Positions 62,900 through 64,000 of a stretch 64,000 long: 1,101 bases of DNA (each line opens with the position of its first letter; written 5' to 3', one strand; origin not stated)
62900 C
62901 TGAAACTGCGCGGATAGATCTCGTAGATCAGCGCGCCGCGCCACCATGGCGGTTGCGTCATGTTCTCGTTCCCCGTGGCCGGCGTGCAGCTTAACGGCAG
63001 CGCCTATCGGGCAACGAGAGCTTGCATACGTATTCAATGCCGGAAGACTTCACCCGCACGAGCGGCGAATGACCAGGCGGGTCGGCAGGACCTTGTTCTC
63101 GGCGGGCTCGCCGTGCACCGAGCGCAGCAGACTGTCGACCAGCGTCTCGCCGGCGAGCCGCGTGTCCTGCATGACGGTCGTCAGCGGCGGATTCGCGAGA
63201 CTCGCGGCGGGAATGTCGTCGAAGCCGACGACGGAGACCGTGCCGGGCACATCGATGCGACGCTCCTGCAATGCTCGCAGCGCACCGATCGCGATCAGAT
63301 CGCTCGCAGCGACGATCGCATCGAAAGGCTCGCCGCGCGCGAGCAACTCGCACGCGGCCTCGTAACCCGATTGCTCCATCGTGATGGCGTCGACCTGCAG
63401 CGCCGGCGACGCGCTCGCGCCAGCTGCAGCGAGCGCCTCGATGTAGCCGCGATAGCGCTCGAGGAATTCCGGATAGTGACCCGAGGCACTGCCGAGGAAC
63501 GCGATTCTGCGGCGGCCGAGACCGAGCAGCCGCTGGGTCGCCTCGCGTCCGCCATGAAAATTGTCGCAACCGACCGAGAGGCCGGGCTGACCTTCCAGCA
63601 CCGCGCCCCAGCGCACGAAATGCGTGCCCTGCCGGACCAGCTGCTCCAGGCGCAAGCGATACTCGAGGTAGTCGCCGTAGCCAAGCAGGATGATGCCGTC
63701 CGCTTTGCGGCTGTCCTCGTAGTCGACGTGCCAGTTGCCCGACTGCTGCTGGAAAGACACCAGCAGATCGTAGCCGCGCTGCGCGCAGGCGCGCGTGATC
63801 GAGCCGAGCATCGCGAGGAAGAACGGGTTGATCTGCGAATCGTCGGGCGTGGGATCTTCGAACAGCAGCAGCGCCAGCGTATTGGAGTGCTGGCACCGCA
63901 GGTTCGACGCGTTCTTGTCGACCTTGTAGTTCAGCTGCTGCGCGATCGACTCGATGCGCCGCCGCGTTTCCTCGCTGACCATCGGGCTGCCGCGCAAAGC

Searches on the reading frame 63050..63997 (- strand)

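Call 61: search_protein_families(library=pfam, proteins=[window:63050-63997:-], max_evalue=0.00001)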
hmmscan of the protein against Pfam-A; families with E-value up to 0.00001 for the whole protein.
window:63050-63997:- (315 aa): 3 families
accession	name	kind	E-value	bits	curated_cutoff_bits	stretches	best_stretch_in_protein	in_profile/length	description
PF13377.12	Peripla_BP_3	-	3.3e-32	112.3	26.5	1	155-314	2-167/167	Periplasmic binding protein-like domain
PF00532.27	Peripla_BP_1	-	5.5e-21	75.7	22.2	1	57-299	13-268/281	Periplasmic binding proteins and sugar binding domain of LacI family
PF13407.12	Peripla_BP_4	-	1.2e-08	35.3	35.1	1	56-297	9-257/258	Periplasmic binding protein domain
